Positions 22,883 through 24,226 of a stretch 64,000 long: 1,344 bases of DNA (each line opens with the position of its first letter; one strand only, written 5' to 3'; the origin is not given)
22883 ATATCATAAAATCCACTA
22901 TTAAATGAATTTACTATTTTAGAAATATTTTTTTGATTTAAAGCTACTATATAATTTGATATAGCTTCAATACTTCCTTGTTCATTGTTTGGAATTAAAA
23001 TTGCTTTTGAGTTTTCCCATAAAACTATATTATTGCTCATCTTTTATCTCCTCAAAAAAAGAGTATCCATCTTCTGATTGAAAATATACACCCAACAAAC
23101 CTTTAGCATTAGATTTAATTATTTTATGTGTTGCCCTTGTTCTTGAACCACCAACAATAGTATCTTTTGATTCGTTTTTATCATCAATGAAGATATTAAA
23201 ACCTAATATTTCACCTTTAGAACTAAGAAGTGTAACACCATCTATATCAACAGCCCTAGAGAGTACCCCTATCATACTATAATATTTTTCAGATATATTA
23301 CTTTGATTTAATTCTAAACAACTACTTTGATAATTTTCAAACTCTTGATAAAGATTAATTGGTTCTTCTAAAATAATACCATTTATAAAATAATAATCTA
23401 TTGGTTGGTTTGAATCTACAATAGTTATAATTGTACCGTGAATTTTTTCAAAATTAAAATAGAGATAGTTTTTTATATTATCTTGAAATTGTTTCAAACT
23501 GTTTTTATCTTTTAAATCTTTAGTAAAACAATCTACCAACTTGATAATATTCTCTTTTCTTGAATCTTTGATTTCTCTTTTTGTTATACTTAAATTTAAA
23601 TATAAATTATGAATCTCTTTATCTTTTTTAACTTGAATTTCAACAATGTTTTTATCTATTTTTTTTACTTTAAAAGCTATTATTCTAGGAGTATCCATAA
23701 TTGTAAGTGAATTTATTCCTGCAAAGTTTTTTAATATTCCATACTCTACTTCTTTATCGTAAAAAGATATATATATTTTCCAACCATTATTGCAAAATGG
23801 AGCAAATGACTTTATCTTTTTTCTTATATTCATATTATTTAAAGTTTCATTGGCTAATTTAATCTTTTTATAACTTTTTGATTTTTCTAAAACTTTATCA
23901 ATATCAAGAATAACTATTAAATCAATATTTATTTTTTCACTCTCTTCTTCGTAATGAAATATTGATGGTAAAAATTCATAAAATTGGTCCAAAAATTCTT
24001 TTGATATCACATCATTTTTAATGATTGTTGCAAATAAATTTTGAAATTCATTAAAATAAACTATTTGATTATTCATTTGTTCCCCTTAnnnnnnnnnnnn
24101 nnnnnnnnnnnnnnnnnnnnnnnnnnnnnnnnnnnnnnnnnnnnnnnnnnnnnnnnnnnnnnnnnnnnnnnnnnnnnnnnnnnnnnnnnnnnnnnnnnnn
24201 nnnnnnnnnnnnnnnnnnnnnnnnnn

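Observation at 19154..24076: ribE-coupled three-gene module: degenerate DAC (DisA_N)-like protein, unknown helical protein, 847-aa dynamin-like GTPase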

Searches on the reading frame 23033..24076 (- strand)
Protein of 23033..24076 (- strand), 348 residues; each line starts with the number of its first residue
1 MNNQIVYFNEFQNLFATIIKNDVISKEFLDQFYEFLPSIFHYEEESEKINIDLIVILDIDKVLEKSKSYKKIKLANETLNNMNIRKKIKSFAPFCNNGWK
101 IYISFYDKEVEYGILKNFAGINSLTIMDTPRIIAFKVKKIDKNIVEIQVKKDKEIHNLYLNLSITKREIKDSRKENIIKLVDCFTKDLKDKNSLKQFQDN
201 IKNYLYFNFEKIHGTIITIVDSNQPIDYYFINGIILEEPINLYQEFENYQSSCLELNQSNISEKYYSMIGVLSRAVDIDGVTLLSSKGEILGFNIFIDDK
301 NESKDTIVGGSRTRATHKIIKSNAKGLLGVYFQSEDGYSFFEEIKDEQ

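Call 3: search_protein_families(library=pfam, proteins=[window:23033-24076:-], max_evalue=1)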
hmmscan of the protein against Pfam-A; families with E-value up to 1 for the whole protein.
window:23033-24076:- (348 aa): 0 families

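Call 4: search_protein_families(library=padloc, proteins=[window:23033-24076:-], max_evalue=1)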
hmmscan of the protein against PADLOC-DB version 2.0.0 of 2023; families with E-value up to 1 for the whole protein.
window:23033-24076:- (348 aa): 0 families

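Call 5: search_protein_families(library=ncbifam, proteins=[window:23033-24076:-], max_evalue=1)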
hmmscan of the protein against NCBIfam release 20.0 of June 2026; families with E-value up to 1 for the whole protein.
window:23033-24076:- (348 aa): 0 families

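Call 9: find_homologous_proteins(query=window:23033-24076:-, max_evalue=0.001)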
Query window:23033-24076:- (348 aa): 3 proteins with E <= 0.001 among 4321 candidates.
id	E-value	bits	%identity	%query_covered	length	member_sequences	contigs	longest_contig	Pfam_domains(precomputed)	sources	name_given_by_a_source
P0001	6.0e-220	747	100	100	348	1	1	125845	-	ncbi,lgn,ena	-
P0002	4.7e-22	97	31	87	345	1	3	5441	-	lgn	-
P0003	5.6e-16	77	25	86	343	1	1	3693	-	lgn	-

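Call 10: search_solved_structures(query=window:23033-24076:-, max_evalue=10, show_alignments=3)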
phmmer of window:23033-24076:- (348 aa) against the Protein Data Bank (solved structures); distinct sequences matched with E-value up to 10: 0.

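Call 12: find_encoding_contigs(protein=P0002, flank=10000)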
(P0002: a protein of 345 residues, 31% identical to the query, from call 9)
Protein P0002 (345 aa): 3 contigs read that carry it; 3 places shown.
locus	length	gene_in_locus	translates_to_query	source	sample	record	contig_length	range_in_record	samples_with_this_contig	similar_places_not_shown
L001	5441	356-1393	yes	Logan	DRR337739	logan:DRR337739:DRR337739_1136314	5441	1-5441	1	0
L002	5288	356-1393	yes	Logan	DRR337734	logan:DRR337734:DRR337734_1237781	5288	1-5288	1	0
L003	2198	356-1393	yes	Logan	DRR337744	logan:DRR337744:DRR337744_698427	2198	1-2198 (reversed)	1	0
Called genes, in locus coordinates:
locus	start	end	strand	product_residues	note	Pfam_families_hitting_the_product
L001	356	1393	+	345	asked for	-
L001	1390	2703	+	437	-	-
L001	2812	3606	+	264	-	-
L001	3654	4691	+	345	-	PF01972:SDH_protease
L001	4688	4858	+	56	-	-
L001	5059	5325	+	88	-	-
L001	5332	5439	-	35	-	?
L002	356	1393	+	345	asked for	-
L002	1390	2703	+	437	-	-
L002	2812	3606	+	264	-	-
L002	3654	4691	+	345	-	PF01972:SDH_protease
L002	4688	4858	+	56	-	-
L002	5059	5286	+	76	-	?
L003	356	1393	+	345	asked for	-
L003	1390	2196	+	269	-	?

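Call 13: find_encoding_contigs(protein=P0003, flank=10000)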
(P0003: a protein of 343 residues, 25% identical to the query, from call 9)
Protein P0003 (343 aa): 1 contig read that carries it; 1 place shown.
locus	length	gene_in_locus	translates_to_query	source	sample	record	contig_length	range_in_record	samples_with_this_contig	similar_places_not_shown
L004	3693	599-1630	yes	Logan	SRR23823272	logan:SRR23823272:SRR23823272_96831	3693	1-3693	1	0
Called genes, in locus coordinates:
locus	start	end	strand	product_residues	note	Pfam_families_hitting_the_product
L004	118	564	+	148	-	-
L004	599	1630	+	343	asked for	-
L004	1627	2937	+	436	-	-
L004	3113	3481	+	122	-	-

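Call 14: find_encoding_contigs(protein=P0001, flank=10000, max_places=3)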
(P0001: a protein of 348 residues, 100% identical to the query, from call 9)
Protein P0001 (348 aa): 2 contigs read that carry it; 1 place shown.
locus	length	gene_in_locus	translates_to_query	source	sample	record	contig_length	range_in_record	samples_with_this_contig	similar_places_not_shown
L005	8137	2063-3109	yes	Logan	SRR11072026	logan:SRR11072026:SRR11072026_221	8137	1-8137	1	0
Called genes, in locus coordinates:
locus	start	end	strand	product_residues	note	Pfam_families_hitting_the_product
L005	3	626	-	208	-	?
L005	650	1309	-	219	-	PF00011:HSP20, PF17886:ArsA_HSP20 (faint)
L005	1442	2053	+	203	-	PF00677:Lum_binding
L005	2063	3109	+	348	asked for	-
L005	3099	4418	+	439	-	-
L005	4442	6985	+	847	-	PF00350:Dynamin_N, PF01926:MMR_HSR1 (faint)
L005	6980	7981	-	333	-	PF03033:Glyco_transf_28, PF04101:Glyco_tran_28_C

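Call 20: search_solved_structures(query=A1, max_evalue=10, show_alignments=3)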
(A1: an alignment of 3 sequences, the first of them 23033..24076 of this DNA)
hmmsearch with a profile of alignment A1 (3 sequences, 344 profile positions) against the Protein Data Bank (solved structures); distinct sequences matched with E-value up to 10: 3.
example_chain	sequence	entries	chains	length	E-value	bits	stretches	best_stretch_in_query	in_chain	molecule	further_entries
4utu_A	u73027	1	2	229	0.69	12.3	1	159-191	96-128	N-ACETYLMANNOSAMINE-6-PHOSPHATE 2-EPIMERASE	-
4utt_C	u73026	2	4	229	0.71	12.3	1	159-191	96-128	PUTATIVE N-ACETYLMANNOSAMINE-6-PHOSPHATE 2-EPIMERASE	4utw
4utt_A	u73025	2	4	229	0.71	12.3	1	159-191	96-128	PUTATIVE N-ACETYLMANNOSAMINE-6-PHOSPHATE 2-EPIMERASE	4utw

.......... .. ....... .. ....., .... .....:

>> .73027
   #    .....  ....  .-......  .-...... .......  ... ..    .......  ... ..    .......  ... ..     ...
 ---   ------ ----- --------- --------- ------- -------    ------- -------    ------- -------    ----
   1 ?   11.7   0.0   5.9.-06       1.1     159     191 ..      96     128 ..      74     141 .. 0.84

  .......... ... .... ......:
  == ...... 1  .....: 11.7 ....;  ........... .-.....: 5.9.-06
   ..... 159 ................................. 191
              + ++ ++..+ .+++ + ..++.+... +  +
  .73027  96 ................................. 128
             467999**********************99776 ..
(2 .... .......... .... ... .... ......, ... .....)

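Call 29: search_protein_representatives(alignment_id=A1)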
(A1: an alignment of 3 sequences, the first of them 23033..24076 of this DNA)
Query: 3 sequences, 344 profile positions. Proteins with E-value up to 0.001 (for the whole library): 625; up to 1e-10: 465; up to 1e-30: 201. The best 150 are listed.
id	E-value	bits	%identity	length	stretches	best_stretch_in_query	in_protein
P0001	2.8e-141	487.2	-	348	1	1-343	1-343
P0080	1.4e-130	452.0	-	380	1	5-344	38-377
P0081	6.9e-79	282.0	-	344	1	12-341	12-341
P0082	2.7e-74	266.9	-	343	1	11-344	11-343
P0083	9.2e-74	265.2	-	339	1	1-343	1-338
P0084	4.5e-73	262.9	-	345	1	24-343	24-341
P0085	1.7e-68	247.8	-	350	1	30-341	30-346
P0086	2.7e-67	243.9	-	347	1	31-341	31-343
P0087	4.8e-64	233.2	-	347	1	31-341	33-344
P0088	7.2e-64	232.7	-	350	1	11-343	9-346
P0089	2.1e-63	231.1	-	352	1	28-342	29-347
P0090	5.6e-63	229.7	-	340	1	28-343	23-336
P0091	3.1e-62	227.3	-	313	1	26-318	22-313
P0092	3.1e-61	224.0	-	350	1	15-340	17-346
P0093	4.7e-60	220.1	-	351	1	30-340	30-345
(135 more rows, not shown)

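Call 30: predict_structure(alignment_id=A1)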
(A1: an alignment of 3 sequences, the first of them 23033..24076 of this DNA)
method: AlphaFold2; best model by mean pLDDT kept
length: 348 residues; sequences in the alignment: 3
mean_pLDDT: 58.0   pTM: 0.54
mean pLDDT of the five models: 58.0, 52.5, 51.6, 44.8, 39.7
residues with pLDDT >= 90: 5; 70-90: 91; 50-70: 122; < 50: 130
segments of 3 or more residues with pLDDT < 50: 1-23, 34-53, 59-101, 117-128, 141-143, 163-167, 300-309
pLDDT, mean of each block of 10 residues (from residue 1): 37 43 50 45 35 47 37 29 35 39 52 48 46 54 56 58 49 83 85 82 76 73 63 71 81 57 56 61 85 64 45 70 78 73 72
secondary structure, 60 per line:
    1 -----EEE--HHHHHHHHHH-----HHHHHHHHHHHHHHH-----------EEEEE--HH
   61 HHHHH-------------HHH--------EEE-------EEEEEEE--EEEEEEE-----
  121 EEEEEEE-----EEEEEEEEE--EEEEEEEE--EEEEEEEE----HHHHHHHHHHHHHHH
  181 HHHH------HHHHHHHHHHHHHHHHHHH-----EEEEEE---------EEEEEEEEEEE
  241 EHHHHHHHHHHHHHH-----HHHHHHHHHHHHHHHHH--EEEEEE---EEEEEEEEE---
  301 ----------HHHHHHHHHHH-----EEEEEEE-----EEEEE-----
elements in order: E6-8 H11-20 H26-40 E52-56 H59-65 E90-92 E100-106 E109-115 E121-127 E133-141 E144-151 E154-161 H166-184 H191-209 E215-220 E230-241 H242-255 H261-277 E280-285 E289-297 H311-321 E327-333 E339-343

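Call 32: search_protein_families(library=pfam, alignment_id=A3, max_evalue=1)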
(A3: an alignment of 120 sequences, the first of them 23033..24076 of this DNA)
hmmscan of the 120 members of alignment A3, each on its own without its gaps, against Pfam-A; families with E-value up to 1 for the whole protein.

A. member 1, window:23033-24076:- (348 aa): 0 families

B. families by the number of members that match (of 120 scanned): 70 families (the first 25 are shown)
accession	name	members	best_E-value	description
PF02457.21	DAC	17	1.1e-05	DisA bacterial checkpoint controller nucleotide-binding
PF10353.14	DUF2430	2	0.12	Protein of unknown function (DUF2430)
PF14666.11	RICTOR_M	1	0.0022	Rapamycin-insensitive companion of mTOR, middle domain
PF22095.1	BT_3535-like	1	0.003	BT_3535-like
PF04185.19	Phosphoesterase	1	0.0032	Phosphoesterase family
PF01113.26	DapB_N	1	0.0035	Dihydrodipicolinate reductase, N-terminus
PF09876.14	DUF2103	1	0.0076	Predicted metal-binding protein (DUF2103)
PF10788.14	DUF2603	1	0.015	Protein of unknown function (DUF2603)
PF14794.11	DUF4479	1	0.015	Domain of unknown function (DUF4479)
PF21312.3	ORC1_wHTH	1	0.017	Origin recognition complex subunit 1 C-terminal winged HTH domain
PF24441.1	DUF7560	1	0.023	Family of unknown function (DUF7560)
PF25536.1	DUF7920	1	0.024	Domain of unknown function (DUF7920)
PF10623.15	PilI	1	0.027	Plasmid conjugative transfer protein PilI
PF23984.1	DUF7307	1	0.033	Pam3 gp33-like protein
PF11934.14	DUF3452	1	0.037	Domain of unknown function (DUF3452)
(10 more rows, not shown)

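Call 46: predict_structure(alignment_id=A3)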
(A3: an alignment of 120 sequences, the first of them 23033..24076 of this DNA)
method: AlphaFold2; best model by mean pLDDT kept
length: 348 residues; sequences in the alignment: 120
mean_pLDDT: 92.6   pTM: 0.86
mean pLDDT of the five models: 92.6, 92.0, 91.8, 91.4, 91.3
residues with pLDDT >= 90: 277; 70-90: 66; 50-70: 4; < 50: 1
segments of 3 or more residues with pLDDT < 50: none
pLDDT, mean of each block of 10 residues (from residue 1): 84 91 87 96 94 96 92 97 97 95 96 92 82 89 93 92 82 94 97 94 93 95 96 97 96 83 93 97 98 94 86 95 96 94 84
secondary structure, 60 per line:
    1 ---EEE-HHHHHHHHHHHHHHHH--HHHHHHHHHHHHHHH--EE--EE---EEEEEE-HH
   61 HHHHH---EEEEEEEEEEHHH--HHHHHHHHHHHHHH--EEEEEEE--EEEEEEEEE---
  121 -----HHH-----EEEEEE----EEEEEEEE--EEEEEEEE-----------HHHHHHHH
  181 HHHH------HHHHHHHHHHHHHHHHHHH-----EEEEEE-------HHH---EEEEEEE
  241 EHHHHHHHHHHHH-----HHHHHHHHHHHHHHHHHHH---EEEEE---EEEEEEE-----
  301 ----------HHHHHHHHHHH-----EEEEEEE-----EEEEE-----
elements in order: E4-6 H8-23 H26-40 E52-57 H59-65 E69-78 H84-97 E100-106 E109-117 E134-139 E144-151 E154-161 H173-184 H191-209 E215-220 E234-241 H242-253 H259-277 E281-285 E289-295 H311-321 E327-333 E339-343

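Call 49: fold_search(model_id=the predicted structure, library=pdb)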
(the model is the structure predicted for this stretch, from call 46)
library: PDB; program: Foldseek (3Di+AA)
matches with E <= 10: 523; with E <= 0.001: 0
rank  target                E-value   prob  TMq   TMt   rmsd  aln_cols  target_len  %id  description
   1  9y4s_G                4.5e-03  1.00  0.25  0.27   6.9       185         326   12  Crystal structure of DNA integrity scanning protein (DisA) from Mycobacterium tuberculosis in complex with cyclic di-A (released 2025-09-17)
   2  3c1y_A                5.7e-03  0.99  0.22  0.22   7.6       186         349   14  Structure of bacterial DNA damage sensor protein with co-purified and co-crystallized ligand (released 2008-05-06)
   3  4yxm_A                6.4e-03  1.00  0.24  0.24   6.7       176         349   15  Structure of Thermotoga maritima DisA D75N mutant with reaction product c-di-AMP (released 2015-06-03)
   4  8ofh_A                1.4e-02  0.96  0.21  0.43  10.6       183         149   15  Streptococcus pneumoniae CdaA (released 2023-06-21)
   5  9y9y_A                1.6e-02  0.99  0.25  0.25   6.9       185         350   12  Crystal structure of DNA integrity scanning protein DisA from Mycobacterium tuberculosis in complex with cyclic di-AMP (released 2025-09-24)
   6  9y9y_H                2.0e-02  1.00  0.27  0.44   6.1       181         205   13  Crystal structure of DNA integrity scanning protein DisA from Mycobacterium tuberculosis in complex with cyclic di-AMP (released 2025-09-24)
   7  9y9y_D                2.7e-02  0.98  0.24  0.24   7.0       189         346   13  Crystal structure of DNA integrity scanning protein DisA from Mycobacterium tuberculosis in complex with cyclic di-AMP (released 2025-09-24)
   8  7y0d_A                7.4e-02  0.54  0.25  0.25  18.3       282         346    9  Cryo-EM structure of the Mycobacterium smegmatis DNA integrity scanning protein (MsDisA). (released 2023-02-08)
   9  9lgg_B                2.6e-01  0.05  0.12  0.15  18.1       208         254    7  Crystal structure of the human MuSK(Ig3_Fz)/L1 peptide complex (released 2025-12-03)
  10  7o3t_B                2.8e-01  0.08  0.07  0.16  13.4       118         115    8  I-layer structure (TrwF/VirB9NTD, TrwE/VirB10NTD) of the outer membrane core complex from the fully-assembled R388 typ (released 2022-06-22)
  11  6v1s_Z                3.3e-01  0.02  0.08  0.07  20.6       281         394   12  Structure of the Clostridioides difficile transferase toxin (released 2020-03-18)
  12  6dms                  4.2e-01  0.02  0.07  0.04  14.6       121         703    7  Endo-fucoidan hydrolase MfFcnA4_H294Q from glycoside hydrolase family 107 (released 2018-10-03)
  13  6jmx                  5.0e-01  0.03  0.08  0.10  18.4       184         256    8  Structure of open form of peptidoglycan peptidase (released 2020-01-15)
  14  2wn6                  5.0e-01  0.02  0.11  0.10  18.2       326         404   11  Structural Basis for Substrate Recognition in the Enzymatic Component of ADP-ribosyltransferase Toxin CDTa from Clostrid (released 2009-08-18)
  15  5obw                  5.3e-01  0.06  0.11  0.11  19.7       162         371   14  Mycoplasma genitalium DnaK-NBD in complex with ATP (released 2018-05-09)
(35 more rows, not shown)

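Call 59: list_cluster_members(proteins=[window:23033-24076:-, window:21724-23040:-, window:19157-21697:-])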
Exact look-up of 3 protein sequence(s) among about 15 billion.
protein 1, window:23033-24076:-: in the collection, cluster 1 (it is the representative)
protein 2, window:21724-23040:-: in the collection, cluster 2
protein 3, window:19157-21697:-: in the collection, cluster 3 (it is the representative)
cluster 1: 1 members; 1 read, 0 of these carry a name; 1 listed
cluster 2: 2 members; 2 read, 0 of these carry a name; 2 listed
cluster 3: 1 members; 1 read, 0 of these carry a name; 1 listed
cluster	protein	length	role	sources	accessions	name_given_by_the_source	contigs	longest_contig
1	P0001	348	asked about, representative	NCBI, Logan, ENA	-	-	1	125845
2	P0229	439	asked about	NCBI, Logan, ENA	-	-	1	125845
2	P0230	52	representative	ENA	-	-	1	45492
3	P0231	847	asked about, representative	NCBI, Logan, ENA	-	-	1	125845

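Call 65: search_solved_structures(query=A3, max_evalue=10, show_alignments=3)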
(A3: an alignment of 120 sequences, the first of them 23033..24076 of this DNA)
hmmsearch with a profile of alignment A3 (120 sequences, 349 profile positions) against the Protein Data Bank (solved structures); distinct sequences matched with E-value up to 10: 2.
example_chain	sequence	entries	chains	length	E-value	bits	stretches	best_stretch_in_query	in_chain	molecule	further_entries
2fb5_A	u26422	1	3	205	0.027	16.7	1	176-245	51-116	hypothetical Membrane Spanning Protein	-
7lhy_A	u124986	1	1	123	0.85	11.8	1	17-53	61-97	SWI/SNF nucleosome remodeling complex component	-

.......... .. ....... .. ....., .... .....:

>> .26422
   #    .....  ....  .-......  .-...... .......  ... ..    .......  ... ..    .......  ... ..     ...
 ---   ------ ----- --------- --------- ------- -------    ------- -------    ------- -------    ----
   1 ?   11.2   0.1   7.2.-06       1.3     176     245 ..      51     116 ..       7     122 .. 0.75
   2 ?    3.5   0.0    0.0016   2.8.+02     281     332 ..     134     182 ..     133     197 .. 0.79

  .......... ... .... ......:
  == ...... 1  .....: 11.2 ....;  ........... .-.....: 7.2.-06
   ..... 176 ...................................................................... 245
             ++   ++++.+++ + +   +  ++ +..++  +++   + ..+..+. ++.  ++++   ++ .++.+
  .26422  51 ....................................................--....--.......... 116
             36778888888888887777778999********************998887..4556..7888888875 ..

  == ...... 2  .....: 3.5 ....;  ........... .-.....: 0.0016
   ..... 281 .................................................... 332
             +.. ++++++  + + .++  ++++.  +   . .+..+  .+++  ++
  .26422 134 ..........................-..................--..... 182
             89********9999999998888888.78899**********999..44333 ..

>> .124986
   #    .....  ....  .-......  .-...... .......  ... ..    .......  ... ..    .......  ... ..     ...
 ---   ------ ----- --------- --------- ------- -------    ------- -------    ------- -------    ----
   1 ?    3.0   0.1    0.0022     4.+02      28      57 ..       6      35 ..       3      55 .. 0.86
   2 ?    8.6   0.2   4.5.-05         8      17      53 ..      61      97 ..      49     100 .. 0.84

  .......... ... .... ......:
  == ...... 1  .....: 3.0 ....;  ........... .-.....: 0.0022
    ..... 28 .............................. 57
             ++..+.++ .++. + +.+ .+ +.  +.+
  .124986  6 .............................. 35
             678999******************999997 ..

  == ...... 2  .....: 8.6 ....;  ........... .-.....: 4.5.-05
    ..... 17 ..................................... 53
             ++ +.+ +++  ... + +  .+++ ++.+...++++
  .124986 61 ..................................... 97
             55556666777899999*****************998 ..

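Call 73: search_protein_families(library=pfam, alignment_id=A5, max_evalue=0.001)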
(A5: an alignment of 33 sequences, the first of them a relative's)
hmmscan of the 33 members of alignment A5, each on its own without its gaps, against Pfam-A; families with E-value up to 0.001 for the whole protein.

A. member 1, L001:2794-3603:+ (270 aa): 0 families

B. families by the number of members that match (of 33 scanned): 35 families (the first 25 are shown)
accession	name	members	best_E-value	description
PF18160.6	SLATT_5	2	6.8e-35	SMODS and SLOG-associating 2TM effector domain family 5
PF08241.18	Methyltransf_11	2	2.5e-14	Methyltransferase domain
PF13649.12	Methyltransf_25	2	9.9e-12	Methyltransferase domain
PF08242.18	Methyltransf_12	2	1.6e-06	Methyltransferase domain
PF13489.12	Methyltransf_23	2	8.1e-06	Methyltransferase domain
PF01170.24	UPF0020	2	1.9e-05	RMKL-like, methyltransferase domain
PF13692.12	Glyco_trans_1_4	1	7.5e-33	Glycosyl transferases group 1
PF00534.26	Glycos_transf_1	1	4.3e-30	Glycosyl transferases group 1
PF14338.12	Mrr_N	1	9e-30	Mrr N-terminal domain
PF01734.28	Patatin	1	2.8e-29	Patatin-like phospholipase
PF05175.20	MTS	1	2.4e-21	Methyltransferase small domain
PF00903.31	Glyoxalase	1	7.5e-20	Glyoxalase/Bleomycin resistance protein/Dioxygenase superfamily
PF17827.6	PrmC_N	1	1.7e-19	PrmC N-terminal domain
PF13847.12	Methyltransf_31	1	2.1e-17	Methyltransferase domain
PF01555.25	N6_N4_Mtase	1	3.5e-17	DNA methylase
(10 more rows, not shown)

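Call 74: search_protein_families(library=padloc, alignment_id=A5, max_evalue=0.001)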
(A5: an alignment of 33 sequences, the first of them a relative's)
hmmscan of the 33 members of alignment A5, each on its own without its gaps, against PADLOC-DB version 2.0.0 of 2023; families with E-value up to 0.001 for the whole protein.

A. member 1, L001:2794-3603:+ (270 aa): 0 families

B. families by the number of members that match (of 33 scanned): 82 families (the first 25 are shown)
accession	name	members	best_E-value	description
PDLC04134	mad2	3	1.4e-23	mads_2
PDLC03819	RTasSLATT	2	3e-33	DRT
PDLC03795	RTasSLATT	2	3e-24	DRT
PDLC03794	RTasSLATT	2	5e-21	DRT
PDLC00755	Effector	1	2.3e-116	Phospholipase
PDLC04568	PDC-M30A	1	9.9e-107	-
PDLC04566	PDC-M30A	1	8e-58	-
PDLC00758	Effector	1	4.9e-50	Phospholipase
PDLC00757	Effector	1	8.2e-47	Phospholipase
PDLC03319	MTase_II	1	1.1e-38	Type II methyltransferase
PDLC04565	PDC-M30A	1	2.8e-37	-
PDLC03367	MTase_II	1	2.5e-35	Type II methyltransferase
PDLC03312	MTase_II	1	3.3e-19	Type II methyltransferase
PDLC03371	MTase_II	1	7.6e-18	Type II methyltransferase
PDLC03320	MTase_II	1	1.4e-16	Type II methyltransferase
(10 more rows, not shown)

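Call 81: search_protein_families(library=padloc, proteins=[L001:2794-3603:+], max_evalue=0.01)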
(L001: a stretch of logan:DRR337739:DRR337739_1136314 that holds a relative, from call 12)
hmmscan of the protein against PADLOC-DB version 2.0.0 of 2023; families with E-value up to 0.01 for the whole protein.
L001:2794-3603:+ (270 aa): 0 families
